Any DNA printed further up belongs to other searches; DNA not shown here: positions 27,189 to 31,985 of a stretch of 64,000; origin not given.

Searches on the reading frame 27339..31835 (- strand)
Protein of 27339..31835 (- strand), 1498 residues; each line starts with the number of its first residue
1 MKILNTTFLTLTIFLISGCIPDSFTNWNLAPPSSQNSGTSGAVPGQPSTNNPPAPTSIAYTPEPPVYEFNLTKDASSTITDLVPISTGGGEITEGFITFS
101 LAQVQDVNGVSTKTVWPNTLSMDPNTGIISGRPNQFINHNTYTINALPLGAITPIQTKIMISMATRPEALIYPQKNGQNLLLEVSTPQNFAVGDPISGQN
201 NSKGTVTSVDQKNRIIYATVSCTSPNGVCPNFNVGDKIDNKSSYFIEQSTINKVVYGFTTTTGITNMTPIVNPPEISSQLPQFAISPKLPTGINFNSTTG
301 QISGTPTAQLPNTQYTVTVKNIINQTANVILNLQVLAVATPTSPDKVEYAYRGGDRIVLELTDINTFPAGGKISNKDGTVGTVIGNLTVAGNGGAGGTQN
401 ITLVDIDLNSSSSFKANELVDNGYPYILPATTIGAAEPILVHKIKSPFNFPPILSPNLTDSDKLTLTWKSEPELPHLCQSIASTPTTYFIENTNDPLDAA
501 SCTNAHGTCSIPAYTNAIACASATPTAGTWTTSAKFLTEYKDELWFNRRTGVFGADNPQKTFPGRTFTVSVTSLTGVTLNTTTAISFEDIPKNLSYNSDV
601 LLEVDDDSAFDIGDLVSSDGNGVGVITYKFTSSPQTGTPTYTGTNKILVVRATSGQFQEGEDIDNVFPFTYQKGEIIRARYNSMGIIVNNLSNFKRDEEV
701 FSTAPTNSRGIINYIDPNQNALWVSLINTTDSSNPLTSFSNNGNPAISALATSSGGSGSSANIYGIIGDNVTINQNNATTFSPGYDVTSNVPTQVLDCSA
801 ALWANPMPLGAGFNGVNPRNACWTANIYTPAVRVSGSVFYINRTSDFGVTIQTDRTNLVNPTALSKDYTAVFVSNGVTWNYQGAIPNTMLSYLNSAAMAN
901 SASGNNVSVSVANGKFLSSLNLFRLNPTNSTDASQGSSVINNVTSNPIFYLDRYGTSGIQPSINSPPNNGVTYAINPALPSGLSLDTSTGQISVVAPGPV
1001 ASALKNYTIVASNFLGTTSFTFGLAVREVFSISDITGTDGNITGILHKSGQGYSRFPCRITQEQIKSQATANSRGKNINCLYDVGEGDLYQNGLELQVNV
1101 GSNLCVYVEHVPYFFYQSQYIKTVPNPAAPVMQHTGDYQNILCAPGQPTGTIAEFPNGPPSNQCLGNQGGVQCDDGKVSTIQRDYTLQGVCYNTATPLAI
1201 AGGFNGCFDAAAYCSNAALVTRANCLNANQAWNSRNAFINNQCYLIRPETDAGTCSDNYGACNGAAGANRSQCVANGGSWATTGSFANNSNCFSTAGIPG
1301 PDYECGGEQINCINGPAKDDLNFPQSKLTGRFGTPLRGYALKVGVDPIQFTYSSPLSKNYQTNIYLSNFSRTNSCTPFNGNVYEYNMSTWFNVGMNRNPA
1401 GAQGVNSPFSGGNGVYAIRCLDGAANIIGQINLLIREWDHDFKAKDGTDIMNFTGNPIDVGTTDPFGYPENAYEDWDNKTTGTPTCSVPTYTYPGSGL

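Call 87: search_protein_families(library=pfam, proteins=[window:27339-31835:-], max_evalue=0.00001)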
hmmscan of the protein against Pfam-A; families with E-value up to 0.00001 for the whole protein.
window:27339-31835:- (1498 aa): 1 family
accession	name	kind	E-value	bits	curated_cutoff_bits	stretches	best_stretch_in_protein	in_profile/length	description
PF05345.18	He_PIG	-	1.5e-09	38.6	24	1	262-334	14-94/96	Putative Ig domain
